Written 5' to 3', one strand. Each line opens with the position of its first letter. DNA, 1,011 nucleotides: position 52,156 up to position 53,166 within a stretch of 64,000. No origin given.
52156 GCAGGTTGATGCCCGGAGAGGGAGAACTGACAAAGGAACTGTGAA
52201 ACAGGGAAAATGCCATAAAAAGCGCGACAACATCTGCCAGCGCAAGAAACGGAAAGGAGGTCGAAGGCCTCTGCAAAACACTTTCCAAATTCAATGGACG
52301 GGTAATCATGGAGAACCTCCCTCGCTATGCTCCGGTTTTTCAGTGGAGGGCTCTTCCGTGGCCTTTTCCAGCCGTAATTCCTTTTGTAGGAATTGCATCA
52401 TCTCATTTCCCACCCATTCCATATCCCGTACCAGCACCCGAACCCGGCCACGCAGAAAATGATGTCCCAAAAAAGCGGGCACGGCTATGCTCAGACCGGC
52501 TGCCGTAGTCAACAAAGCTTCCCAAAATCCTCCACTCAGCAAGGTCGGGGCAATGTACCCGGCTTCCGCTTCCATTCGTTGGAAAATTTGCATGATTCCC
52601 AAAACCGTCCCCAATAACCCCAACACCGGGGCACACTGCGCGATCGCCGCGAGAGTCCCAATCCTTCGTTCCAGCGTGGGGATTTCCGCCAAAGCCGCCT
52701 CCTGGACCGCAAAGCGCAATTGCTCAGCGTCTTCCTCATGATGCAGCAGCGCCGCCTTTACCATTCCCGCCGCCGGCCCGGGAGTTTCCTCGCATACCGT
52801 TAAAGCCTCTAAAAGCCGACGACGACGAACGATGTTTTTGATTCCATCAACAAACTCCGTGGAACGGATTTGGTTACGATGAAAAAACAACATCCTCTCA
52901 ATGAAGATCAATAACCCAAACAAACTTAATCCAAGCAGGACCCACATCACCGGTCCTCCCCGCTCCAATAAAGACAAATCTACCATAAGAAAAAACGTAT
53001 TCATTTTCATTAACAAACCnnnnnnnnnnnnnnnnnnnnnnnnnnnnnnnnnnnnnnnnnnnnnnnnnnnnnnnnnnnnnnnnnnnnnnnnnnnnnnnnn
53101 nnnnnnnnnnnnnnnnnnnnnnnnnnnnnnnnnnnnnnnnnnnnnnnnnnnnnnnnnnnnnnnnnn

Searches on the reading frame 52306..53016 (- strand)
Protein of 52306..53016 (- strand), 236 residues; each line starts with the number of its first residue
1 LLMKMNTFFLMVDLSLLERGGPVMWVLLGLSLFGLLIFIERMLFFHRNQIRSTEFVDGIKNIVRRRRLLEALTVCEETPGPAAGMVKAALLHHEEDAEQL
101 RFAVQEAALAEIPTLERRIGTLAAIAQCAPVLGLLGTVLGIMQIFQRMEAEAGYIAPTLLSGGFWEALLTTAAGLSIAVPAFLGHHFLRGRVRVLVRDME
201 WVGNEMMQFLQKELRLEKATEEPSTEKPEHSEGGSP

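Call 28: search_protein_families(library=pfam, proteins=[window:52306-53016:-], max_evalue=0.01)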
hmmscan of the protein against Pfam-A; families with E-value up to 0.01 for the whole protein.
window:52306-53016:- (236 aa): 1 family
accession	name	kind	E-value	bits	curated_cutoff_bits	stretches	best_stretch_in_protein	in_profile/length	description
PF01618.21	MotA_ExbB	-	4.2e-28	98.1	22.9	1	85-200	9-126/127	MotA/TolQ/ExbB proton channel family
